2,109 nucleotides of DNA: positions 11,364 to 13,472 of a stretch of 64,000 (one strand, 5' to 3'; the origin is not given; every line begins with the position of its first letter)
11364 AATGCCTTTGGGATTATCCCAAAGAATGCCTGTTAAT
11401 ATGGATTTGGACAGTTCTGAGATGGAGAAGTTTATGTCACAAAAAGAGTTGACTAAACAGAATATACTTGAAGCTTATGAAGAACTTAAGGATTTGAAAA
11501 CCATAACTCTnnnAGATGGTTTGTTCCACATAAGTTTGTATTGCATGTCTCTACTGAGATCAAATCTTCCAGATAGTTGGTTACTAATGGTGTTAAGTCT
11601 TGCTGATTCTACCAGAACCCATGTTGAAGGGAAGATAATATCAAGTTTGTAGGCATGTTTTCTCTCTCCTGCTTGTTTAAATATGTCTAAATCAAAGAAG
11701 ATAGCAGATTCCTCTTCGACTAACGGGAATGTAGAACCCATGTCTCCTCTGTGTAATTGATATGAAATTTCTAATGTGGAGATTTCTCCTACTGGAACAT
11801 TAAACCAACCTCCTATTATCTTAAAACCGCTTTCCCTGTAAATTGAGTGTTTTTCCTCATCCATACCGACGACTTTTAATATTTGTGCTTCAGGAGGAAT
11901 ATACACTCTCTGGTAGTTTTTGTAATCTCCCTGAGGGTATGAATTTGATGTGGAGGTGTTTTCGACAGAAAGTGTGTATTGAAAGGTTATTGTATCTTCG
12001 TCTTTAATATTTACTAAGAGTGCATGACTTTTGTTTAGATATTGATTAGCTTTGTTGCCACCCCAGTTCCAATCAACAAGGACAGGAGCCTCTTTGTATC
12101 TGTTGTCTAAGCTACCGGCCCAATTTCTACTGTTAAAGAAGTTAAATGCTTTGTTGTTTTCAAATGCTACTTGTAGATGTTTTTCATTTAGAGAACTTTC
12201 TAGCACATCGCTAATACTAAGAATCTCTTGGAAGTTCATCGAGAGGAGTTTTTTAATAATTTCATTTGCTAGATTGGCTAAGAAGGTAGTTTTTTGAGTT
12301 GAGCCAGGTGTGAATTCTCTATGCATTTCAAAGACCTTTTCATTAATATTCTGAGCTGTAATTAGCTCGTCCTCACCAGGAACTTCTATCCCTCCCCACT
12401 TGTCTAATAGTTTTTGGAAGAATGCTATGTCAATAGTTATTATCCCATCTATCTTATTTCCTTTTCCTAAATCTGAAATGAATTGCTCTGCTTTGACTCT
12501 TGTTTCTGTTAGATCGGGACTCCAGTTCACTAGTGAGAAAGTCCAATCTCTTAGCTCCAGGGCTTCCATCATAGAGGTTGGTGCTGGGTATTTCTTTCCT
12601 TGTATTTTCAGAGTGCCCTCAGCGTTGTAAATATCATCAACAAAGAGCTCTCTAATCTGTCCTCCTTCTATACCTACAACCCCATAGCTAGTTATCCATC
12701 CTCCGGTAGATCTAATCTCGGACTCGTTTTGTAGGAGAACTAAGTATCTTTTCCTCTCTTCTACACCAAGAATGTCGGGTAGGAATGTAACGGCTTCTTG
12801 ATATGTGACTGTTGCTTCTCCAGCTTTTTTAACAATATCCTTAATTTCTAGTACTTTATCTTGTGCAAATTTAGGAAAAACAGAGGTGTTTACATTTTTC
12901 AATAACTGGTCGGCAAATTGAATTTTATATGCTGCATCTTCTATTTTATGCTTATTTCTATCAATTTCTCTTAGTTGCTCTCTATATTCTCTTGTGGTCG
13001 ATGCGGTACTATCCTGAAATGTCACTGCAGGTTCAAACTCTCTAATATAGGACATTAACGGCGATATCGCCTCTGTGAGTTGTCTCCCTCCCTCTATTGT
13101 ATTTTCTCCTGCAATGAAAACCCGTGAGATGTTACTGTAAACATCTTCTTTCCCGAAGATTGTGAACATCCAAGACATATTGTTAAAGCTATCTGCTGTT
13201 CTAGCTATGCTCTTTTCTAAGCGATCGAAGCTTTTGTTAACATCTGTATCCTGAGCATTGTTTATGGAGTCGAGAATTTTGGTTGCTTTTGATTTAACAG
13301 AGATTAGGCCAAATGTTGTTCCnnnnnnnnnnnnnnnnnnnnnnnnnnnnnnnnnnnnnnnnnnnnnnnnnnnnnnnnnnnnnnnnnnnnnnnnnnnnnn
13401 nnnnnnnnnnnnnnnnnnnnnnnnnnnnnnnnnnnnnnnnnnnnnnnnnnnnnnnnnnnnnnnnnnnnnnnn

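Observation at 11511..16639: Envelope module: SPFH protein, HPS-like enzyme, PEGA protein and a 1002-aa epimerase-TM-ectodomain fusion in one overlapping operon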

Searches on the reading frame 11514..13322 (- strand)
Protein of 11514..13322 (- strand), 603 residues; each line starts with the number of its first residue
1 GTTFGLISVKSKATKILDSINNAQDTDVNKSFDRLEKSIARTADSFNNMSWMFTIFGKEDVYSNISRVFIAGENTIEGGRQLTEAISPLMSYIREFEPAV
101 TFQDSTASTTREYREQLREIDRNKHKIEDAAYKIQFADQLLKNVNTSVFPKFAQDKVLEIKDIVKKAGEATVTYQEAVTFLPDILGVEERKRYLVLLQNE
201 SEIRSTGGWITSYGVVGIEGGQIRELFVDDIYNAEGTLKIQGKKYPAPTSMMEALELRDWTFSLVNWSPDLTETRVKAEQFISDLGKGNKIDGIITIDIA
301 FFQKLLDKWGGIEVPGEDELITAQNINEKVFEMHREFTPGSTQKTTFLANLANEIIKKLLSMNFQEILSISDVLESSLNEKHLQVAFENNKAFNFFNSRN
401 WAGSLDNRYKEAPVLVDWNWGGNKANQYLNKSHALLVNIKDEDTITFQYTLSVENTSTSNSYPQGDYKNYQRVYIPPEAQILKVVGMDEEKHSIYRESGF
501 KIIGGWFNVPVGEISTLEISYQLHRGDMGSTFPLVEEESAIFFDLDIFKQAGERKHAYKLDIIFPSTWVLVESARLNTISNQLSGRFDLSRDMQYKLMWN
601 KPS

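Call 23: search_protein_representatives(protein=window:11514-13322:-)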
Query: 603 residues. Proteins with E-value up to 0.001 (for the whole library): 8132; up to 1e-10: 5339; up to 1e-30: 1038. The best 150 are listed.
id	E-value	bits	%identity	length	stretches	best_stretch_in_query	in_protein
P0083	3.9e-232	788.4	56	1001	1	1-601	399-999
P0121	7.3e-165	566.2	42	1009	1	7-600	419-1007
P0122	8.3e-153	526.4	40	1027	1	16-600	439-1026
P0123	2.5e-152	524.8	53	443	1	169-603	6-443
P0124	5.1e-152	523.8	40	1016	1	12-600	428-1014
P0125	2.0e-146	505.4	39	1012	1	3-600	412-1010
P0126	1.5e-145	502.5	44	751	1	30-526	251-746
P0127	2.5e-144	498.5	42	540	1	64-600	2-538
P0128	3.2e-141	488.2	41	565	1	44-600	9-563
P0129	1.5e-139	482.7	38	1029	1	22-599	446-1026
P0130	1.8e-139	482.4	38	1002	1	11-600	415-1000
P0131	1.8e-129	449.4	45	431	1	175-600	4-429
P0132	2.9e-125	435.5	38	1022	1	24-599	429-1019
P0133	1.2e-121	423.6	36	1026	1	19-599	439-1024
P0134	3.9e-120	418.6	34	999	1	31-600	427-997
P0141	1.1e-80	288.4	33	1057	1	27-524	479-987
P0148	7.9e-66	239.3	29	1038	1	14-575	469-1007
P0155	3.7e-55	204.0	25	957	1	12-519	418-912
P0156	4.3e-54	200.5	36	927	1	150-525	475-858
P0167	1.4e-50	189.0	28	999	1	23-488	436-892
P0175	3.2e-50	187.7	31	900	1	124-567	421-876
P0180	1.5e-49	185.5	35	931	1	178-533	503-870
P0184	4.0e-49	184.1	34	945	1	175-584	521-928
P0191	3.0e-48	181.3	34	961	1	148-525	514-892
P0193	3.6e-48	181.0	32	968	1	121-600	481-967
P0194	3.9e-48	180.9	27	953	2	14-521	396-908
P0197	4.8e-48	180.6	34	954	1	164-527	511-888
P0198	7.6e-48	179.9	29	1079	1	33-477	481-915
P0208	4.9e-47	177.2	35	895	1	158-523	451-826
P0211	6.7e-47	176.8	35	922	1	157-566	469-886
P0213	1.2e-46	176.0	32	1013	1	154-568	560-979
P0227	3.5e-46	174.4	25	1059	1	10-488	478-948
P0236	1.6e-45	172.2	33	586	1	164-481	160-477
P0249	8.5e-45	169.8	35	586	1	179-523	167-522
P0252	9.2e-45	169.7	26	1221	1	39-523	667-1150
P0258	1.5e-44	169.1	30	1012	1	99-488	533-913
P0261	2.0e-44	168.6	34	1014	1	176-491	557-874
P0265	3.1e-44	168.0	30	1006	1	157-592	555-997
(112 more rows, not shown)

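Call 30: predict_structure(alignment_id=A3)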
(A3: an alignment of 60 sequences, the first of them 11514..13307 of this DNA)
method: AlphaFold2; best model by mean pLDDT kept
length: 598 residues; sequences in the alignment: 60
mean_pLDDT: 82.8   pTM: 0.78
mean pLDDT of the five models: 82.8, 82.3, 81.9, 81.6, 76.7
residues with pLDDT >= 90: 176; 70-90: 339; 50-70: 69; < 50: 14
segments of 3 or more residues with pLDDT < 50: 18-20, 198-202, 415-417
pLDDT, mean of each block of 10 residues (from residue 1): 57 55 67 77 78 84 86 84 83 61 67 88 88 89 85 86 82 88 93 61 73 87 87 92 81 86 84 93 91 88 92 89 74 63 87 85 89 85 91 80 64 59 86 95 95 81 86 93 90 85 92 95 87 90 73 94 91 93 85 87
secondary structure, 60 per line:
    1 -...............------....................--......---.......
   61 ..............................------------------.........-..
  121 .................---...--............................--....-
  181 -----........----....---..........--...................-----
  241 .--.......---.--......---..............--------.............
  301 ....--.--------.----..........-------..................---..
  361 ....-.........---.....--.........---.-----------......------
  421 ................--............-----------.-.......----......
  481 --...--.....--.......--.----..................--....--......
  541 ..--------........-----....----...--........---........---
elements in order: H2-16 H23-42 H45-50 H54-90 H109-117 H119-137 H146-173 H176-179 E186-193 H198-201 E205-214 E217-225 H226-235 H244-250 H257-262 H266-279 E288-293 H294-304 H321-330 H338-355 H359-364 H366-374 E378-382 H385-393 E409-414 E424-436 E439-450 E464-470 E475-480 E488-492 E495-501 E509-519 H520-526 E529-532 E535-542 E551-558 E564-567 E572-574 E577-584 E588-595

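Call 34: list_cluster_members(proteins=[P0141, P0148, P0155, P0167, P0198, P0227, P0252, P0258, P0261, P0213])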
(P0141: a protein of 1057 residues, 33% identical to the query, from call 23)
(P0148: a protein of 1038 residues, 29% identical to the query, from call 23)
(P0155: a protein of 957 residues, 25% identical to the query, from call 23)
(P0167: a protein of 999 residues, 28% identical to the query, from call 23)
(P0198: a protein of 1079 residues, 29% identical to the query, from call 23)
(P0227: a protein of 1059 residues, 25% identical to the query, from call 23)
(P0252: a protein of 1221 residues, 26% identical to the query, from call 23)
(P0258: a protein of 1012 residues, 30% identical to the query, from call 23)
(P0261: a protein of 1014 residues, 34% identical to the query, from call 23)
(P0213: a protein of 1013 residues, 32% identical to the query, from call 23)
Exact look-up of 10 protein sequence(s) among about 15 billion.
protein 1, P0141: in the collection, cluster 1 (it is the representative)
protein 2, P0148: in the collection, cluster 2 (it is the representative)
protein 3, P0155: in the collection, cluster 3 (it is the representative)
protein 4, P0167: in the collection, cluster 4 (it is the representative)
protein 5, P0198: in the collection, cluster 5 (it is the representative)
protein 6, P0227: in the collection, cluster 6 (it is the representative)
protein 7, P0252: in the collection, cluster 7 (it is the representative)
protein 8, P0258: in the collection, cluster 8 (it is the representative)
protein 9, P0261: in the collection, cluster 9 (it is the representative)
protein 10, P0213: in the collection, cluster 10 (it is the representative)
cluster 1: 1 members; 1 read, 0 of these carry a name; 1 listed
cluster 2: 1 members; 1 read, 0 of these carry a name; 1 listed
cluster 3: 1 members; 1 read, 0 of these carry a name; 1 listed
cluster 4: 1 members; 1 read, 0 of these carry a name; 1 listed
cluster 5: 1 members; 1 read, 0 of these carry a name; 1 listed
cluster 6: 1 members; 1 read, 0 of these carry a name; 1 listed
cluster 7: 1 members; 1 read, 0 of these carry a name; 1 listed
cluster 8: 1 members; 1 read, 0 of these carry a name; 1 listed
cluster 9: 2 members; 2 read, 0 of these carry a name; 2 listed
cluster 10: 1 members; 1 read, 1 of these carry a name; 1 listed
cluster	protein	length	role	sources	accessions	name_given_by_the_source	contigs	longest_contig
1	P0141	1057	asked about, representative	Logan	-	-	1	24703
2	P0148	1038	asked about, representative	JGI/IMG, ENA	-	-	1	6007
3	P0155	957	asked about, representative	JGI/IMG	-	-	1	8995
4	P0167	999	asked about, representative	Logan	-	-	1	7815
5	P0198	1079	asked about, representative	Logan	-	-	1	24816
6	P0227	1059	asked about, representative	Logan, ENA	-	-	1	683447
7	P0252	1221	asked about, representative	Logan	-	-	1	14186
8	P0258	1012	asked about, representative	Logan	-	-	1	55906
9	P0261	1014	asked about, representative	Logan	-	-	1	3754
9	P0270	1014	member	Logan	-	-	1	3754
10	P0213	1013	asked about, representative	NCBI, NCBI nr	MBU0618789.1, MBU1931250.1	DUF4012 domain-containing protein [Patescibacteria group bacterium]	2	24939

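Call 35: fold_search(model_id=the predicted structure, library=pdb)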
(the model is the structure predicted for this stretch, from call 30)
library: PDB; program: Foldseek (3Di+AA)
matches with E <= 10: 1000; with E <= 0.001: 96
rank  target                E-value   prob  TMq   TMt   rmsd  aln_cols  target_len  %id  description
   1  8pn9_E                1.2e-06  1.00  0.21  0.23   7.7       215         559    8  Structure of human oligosaccharyltransferase OST-A complex bound to NGI-1 (released 2024-05-08)
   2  8cgw_B                3.1e-06  1.00  0.19  0.14   7.3       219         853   13  Insulin-regulated aminopeptidase (IRAP) in complex with an allosteric benzopyran-based inhibitor (released 2024-01-31)
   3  6s7t_E                4.9e-06  1.00  0.21  0.29   8.1       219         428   10  Cryo-EM structure of human oligosaccharyltransferase complex OST-B (released 2019-12-18)
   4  4pj6_A                5.2e-06  1.00  0.17  0.13  11.7       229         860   10  Crystal Structure of Human Insulin Regulated Aminopeptidase with Lysine in Active Site (released 2014-12-03)
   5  8cgp_B                5.7e-06  1.00  0.19  0.14   7.3       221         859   12  Insulin regulated aminopeptidase (IRAP) in complex with an allosteric aryl sulfonamide inhibitor (released 2024-01-31)
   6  6mgq_A                6.0e-06  1.00  0.17  0.13  11.7       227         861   11  ERAP1 in the open conformation bound to 10mer phosphinic inhibitor DG014 (released 2019-12-18)
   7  8cgp_A                6.7e-06  1.00  0.19  0.14   7.1       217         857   12  Insulin regulated aminopeptidase (IRAP) in complex with an allosteric aryl sulfonamide inhibitor (released 2024-01-31)
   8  3qnf_C                6.7e-06  1.00  0.17  0.14  11.6       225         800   10  Crystal structure of the open state of human endoplasmic reticulum aminopeptidase 1 ERAP1 (released 2011-02-23)
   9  3mdj_B                7.4e-06  1.00  0.19  0.15   7.7       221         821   12  ER Aminopeptidase, ERAP1, Bound to the Zinc Aminopeptidase Inhibitor, Bestatin (released 2011-03-30)
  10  6mgq_C                8.2e-06  1.00  0.19  0.14   7.7       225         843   11  ERAP1 in the open conformation bound to 10mer phosphinic inhibitor DG014 (released 2019-12-18)
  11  9daz_A                1.0e-05  1.00  0.18  0.13   8.1       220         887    9  Molecular basis of pathogenicity of the recently emerged FCoV-23 coronavirus. Complex of fAPN with FCoV-23 RBD (released 2025-07-09)
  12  6s7o_E                1.2e-05  1.00  0.22  0.23   6.8       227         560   10  Cryo-EM structure of human oligosaccharyltransferase complex OST-A (released 2019-12-18)
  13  6ifg_B                1.3e-05  1.00  0.18  0.23   7.9       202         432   10  Crystal structure of M1 zinc metallopeptidase E323A mutant bound to Tyr-ser-ala substrate from Deinococcus radiodurans (released 2019-09-25)
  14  7zyf_A                1.3e-05  1.00  0.18  0.13  11.4       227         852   11  Insulin regulated aminopeptidase (IRAP) in complex with a nanomolar alpha hydroxy beta amino acid based inhibitor. (released 2022-07-20)
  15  5mj6_A                1.4e-05  1.00  0.17  0.12  11.7       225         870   10  Ligand-induced conformational change of Insulin-regulated aminopeptidase: insights on catalytic mechanism and active s (released 2017-04-05)
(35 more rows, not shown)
